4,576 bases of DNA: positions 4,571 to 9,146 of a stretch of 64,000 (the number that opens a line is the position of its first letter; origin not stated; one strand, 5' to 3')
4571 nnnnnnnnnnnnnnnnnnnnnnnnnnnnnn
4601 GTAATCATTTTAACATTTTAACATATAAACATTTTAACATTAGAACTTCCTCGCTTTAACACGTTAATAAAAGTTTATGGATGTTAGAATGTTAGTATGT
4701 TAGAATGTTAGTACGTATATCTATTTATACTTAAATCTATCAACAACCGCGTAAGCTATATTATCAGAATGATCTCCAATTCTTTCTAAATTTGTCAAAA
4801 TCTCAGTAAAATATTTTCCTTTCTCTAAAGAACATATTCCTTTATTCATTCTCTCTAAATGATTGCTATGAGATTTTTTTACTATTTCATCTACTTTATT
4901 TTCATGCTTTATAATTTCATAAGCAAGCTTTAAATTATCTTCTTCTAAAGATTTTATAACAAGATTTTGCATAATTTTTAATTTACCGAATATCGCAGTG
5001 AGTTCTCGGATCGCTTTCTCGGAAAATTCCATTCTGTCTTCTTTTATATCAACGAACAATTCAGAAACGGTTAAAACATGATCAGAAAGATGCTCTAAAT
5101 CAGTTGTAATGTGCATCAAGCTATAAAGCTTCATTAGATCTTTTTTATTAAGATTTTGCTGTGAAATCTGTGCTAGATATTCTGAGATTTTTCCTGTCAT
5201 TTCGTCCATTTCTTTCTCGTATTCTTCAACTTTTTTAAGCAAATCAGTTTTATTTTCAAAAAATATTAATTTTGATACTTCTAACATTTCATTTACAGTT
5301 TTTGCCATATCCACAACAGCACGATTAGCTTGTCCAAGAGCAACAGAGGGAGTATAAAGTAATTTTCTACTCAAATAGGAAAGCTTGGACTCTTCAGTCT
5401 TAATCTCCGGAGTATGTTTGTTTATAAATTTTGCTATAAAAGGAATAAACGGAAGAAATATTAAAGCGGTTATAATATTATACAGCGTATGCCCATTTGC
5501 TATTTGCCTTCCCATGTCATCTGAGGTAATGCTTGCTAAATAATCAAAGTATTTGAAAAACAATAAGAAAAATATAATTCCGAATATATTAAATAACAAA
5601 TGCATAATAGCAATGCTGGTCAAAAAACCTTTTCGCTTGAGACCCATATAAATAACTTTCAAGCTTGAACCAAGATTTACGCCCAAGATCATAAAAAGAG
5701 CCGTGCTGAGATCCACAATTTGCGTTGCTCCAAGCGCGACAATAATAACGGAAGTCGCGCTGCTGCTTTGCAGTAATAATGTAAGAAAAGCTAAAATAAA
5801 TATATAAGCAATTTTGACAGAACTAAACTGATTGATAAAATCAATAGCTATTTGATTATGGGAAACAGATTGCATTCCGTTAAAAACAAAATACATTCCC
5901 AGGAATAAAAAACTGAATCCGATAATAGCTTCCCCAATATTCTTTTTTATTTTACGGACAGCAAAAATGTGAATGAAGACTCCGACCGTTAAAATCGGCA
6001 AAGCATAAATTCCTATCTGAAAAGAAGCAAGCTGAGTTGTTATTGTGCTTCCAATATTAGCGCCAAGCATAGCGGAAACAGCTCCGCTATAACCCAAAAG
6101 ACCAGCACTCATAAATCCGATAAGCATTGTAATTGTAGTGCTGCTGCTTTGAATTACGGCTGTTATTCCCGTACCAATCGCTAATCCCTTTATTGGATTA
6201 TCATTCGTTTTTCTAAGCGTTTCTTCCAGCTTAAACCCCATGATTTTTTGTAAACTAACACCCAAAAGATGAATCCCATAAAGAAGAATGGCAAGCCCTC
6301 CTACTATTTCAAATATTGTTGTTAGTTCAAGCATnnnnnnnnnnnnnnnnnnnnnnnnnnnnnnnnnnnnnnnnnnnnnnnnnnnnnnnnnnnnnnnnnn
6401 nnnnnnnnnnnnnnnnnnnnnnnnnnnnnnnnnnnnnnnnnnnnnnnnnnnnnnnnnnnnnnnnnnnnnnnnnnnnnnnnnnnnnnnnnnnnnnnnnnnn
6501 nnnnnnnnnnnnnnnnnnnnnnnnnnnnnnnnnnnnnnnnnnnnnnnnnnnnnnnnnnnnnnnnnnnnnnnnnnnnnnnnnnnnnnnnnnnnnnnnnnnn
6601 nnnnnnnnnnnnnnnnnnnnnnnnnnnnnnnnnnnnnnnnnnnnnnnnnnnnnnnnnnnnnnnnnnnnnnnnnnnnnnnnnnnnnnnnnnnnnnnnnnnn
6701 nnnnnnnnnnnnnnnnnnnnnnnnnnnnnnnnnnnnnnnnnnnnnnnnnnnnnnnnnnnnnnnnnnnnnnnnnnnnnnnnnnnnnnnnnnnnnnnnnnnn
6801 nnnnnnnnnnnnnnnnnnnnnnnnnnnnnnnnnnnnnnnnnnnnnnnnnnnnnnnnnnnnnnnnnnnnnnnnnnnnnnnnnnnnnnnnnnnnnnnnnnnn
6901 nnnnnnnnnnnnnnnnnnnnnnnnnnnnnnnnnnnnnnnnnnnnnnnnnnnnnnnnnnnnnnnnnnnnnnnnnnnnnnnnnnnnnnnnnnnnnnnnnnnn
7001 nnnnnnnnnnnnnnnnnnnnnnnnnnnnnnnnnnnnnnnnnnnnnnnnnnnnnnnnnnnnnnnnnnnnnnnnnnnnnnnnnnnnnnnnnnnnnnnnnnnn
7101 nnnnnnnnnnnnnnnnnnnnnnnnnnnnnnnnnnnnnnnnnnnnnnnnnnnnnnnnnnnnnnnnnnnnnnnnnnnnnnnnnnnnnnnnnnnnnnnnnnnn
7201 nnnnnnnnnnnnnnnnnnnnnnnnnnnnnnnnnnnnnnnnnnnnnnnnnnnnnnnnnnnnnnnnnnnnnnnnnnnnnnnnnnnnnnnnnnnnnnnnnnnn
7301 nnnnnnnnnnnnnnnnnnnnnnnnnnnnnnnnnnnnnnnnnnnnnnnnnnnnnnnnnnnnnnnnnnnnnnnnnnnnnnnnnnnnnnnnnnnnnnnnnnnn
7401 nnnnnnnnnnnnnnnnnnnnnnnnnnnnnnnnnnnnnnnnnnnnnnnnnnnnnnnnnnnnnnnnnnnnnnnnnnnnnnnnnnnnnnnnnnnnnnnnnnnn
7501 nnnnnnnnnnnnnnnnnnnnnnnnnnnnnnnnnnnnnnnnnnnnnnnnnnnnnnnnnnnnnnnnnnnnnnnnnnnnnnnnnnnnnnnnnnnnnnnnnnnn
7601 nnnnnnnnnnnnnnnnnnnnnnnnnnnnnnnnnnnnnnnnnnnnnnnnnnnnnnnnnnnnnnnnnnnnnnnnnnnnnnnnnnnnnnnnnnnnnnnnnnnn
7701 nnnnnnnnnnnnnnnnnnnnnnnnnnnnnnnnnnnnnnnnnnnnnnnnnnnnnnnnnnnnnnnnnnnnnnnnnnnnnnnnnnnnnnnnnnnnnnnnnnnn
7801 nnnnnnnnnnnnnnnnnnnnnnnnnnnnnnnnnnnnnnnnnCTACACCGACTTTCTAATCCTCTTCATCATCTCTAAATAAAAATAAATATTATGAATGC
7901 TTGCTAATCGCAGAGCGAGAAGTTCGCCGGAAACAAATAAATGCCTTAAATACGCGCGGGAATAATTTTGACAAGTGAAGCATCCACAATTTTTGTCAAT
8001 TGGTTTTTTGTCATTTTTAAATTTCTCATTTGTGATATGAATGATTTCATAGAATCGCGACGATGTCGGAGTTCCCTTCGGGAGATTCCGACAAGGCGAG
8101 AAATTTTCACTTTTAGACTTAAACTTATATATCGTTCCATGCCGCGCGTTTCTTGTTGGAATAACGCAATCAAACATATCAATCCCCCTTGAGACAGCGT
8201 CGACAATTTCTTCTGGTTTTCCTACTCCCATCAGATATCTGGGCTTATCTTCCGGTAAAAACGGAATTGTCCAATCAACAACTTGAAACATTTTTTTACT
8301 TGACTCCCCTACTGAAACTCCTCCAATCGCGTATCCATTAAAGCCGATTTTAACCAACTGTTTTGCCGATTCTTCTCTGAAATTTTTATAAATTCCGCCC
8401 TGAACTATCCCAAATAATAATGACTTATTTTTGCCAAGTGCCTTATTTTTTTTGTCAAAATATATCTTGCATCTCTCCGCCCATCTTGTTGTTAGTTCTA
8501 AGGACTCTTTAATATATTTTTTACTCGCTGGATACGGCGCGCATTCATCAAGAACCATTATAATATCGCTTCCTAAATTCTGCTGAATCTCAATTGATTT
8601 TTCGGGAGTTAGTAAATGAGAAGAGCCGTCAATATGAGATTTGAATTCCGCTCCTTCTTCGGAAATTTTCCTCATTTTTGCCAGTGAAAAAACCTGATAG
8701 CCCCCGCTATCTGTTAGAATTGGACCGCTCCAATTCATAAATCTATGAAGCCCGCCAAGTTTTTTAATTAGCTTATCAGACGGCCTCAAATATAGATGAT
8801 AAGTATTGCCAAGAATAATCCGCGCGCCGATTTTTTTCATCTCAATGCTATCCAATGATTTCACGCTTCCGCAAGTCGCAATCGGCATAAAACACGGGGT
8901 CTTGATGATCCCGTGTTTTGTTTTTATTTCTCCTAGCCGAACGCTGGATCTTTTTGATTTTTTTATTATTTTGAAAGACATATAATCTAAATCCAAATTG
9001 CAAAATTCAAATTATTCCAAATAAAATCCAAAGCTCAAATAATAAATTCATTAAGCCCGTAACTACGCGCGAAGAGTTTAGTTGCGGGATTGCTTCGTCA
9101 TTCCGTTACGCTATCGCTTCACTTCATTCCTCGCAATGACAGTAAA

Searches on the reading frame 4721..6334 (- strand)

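Call 16: search_protein_families(library=pfam, proteins=[window:4721-6334:-], max_evalue=0.0001)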
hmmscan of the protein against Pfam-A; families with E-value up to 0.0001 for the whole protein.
window:4721-6334:- (537 aa): 2 families
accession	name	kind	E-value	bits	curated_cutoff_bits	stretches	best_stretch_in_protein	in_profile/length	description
PF02690.20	Na_Pi_cotrans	-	7.5e-47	159.2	29.1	2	16-149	1-134/137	Na+/Pi-cotransporter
PF01895.24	PhoU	-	6.3e-26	91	23.5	2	452-529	8-88/89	PhoU domain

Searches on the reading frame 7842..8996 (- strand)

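Call 16: search_protein_families(library=pfam, proteins=[window:7842-8996:-], max_evalue=0.0001)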
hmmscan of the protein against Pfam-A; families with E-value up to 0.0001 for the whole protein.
window:7842-8996:- (384 aa): 1 family
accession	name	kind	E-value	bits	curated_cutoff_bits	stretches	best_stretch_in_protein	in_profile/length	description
PF01702.25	TGT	-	2e-154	514.4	26.3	1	19-384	3-339/357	Queuine tRNA-ribosyltransferase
